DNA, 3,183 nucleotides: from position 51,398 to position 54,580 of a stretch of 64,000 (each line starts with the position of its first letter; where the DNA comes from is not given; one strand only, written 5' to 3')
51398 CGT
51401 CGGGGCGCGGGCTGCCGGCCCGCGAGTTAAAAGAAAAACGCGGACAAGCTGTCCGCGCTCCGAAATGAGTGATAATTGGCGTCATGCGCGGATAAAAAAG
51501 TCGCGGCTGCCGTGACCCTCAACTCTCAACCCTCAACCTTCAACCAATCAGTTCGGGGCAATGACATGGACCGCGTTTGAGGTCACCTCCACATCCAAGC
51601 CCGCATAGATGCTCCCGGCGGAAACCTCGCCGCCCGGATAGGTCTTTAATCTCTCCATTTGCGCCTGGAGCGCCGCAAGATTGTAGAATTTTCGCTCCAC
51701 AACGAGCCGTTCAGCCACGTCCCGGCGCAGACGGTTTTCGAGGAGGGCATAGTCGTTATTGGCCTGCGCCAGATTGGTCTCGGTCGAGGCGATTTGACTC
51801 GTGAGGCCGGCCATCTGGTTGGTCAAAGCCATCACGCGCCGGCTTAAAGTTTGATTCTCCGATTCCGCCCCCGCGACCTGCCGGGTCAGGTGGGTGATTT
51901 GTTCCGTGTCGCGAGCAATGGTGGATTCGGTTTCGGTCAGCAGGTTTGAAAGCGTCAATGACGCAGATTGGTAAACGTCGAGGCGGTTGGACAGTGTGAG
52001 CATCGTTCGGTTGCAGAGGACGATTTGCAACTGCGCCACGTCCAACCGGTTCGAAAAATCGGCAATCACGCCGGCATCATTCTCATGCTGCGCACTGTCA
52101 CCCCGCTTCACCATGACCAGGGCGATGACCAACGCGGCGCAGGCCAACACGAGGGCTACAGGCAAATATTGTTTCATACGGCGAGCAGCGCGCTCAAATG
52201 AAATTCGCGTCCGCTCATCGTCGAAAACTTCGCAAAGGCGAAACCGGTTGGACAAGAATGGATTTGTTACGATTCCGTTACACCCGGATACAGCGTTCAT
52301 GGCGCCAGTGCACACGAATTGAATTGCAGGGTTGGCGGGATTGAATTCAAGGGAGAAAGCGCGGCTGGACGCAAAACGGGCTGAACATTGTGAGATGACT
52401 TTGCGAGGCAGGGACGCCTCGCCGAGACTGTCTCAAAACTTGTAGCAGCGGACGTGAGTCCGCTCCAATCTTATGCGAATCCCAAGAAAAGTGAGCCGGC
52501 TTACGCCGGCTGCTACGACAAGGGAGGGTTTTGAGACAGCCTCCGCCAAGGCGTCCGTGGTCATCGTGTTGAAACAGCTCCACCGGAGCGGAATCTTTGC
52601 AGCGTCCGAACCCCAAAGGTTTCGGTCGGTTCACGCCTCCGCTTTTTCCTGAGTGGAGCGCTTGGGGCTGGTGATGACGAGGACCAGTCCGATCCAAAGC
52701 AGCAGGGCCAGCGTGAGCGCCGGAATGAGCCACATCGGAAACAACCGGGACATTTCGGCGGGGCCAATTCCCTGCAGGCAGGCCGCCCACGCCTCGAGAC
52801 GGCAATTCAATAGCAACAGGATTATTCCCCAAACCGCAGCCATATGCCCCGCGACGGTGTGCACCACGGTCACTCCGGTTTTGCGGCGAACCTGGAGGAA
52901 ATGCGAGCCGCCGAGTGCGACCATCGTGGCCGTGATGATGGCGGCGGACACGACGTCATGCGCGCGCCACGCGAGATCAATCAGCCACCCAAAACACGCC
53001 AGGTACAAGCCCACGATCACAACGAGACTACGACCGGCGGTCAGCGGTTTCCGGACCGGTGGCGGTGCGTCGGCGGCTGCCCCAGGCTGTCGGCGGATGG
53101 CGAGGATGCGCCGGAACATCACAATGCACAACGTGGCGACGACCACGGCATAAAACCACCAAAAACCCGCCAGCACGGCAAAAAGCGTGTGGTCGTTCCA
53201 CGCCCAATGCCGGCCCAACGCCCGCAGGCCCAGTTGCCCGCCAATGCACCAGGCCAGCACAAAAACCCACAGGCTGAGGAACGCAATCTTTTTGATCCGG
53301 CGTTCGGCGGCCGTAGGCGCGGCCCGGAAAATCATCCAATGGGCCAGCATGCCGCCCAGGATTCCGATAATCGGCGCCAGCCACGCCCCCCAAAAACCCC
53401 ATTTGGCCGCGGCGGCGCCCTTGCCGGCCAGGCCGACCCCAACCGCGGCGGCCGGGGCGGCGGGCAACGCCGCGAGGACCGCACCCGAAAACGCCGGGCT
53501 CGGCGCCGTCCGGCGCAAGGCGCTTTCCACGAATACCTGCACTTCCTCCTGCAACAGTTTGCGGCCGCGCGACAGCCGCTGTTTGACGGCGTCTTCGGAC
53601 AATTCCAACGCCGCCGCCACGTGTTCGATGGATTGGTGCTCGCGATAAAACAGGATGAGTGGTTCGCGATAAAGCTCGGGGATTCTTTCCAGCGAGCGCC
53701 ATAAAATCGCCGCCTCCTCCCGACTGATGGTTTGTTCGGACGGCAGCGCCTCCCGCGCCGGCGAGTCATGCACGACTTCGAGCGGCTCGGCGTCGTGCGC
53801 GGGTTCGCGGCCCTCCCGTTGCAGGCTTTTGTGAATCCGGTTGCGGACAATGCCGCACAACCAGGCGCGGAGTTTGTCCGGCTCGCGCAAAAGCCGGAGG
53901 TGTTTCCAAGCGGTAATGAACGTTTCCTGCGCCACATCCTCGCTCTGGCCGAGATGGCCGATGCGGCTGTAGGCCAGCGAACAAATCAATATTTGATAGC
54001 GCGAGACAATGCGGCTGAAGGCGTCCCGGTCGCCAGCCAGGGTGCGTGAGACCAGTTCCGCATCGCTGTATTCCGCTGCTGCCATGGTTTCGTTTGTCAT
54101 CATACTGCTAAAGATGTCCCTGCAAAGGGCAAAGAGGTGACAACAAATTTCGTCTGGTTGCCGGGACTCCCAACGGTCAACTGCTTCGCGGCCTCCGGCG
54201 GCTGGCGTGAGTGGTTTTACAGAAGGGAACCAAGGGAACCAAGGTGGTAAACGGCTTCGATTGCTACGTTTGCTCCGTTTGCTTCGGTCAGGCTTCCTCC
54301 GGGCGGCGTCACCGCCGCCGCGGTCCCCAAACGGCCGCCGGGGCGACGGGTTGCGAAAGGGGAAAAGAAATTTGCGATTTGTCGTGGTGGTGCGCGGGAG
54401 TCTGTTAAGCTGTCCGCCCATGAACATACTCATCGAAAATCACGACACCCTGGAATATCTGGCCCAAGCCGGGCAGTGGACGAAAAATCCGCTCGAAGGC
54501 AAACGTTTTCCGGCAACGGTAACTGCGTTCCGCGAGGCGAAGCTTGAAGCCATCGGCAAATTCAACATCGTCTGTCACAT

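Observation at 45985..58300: At least eight co-oriented fragments of a dpnI-like paralog scattered over 12 kb downstream of the intact gene, bracketing small cassettes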

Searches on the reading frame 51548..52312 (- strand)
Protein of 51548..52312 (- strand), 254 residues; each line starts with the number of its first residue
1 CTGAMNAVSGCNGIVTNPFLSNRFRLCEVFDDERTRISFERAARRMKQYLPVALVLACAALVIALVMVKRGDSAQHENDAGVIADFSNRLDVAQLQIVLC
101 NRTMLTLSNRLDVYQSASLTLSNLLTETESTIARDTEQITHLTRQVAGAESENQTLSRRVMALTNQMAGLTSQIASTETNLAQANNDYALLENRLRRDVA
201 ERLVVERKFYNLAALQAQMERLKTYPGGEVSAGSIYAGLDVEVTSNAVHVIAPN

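Call 5: search_protein_families(library=pfam, proteins=[window:51548-52312:-], max_evalue=0.01)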
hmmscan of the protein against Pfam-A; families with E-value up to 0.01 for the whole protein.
window:51548-52312:- (254 aa): 3 families
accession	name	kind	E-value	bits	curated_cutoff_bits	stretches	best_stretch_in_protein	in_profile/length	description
PF19220.6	Rod_CreS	-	0.0017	17.9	100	1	104-220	43-156/359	Crescentin, rod domain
PF08614.16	ATG16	-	0.0032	18.1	33.7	1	128-201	72-145/200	Autophagy protein 16 (ATG16)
PF14362.11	DUF4407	-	0.0074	16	31.3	0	71-224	117-254/297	Domain of unknown function (DUF4407)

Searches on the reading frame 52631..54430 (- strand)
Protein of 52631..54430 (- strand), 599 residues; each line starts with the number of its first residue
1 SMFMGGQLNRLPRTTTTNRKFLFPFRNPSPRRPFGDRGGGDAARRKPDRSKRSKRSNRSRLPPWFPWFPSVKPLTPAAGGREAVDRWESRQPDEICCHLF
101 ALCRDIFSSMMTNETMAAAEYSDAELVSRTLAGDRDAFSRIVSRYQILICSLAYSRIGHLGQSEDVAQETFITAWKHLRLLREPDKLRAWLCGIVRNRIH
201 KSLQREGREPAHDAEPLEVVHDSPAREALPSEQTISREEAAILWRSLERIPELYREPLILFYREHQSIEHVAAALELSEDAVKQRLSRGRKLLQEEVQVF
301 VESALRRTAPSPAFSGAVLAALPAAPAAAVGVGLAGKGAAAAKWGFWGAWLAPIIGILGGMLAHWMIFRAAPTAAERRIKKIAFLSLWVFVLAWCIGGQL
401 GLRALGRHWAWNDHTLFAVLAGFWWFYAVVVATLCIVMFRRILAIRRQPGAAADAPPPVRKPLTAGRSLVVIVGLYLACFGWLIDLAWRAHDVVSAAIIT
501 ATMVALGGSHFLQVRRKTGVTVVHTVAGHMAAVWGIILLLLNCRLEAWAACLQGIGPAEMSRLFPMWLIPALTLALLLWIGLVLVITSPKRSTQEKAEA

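Call 6: search_protein_families(library=pfam, proteins=[window:52631-54430:-], max_evalue=0.01)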
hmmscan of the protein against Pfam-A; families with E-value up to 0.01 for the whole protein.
window:52631-54430:- (599 aa): 3 families
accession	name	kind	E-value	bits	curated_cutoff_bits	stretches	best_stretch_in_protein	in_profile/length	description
PF04542.20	Sigma70_r2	-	6.3e-14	52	24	1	142-208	2-70/71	Sigma-70 region 2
PF08281.18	Sigma70_r4_2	-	3e-10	40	25.7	1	242-293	3-54/54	Sigma-70, region 4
PF04545.22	Sigma70_r4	-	0.00054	19.9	24.1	1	247-294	2-49/50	Sigma-70, region 4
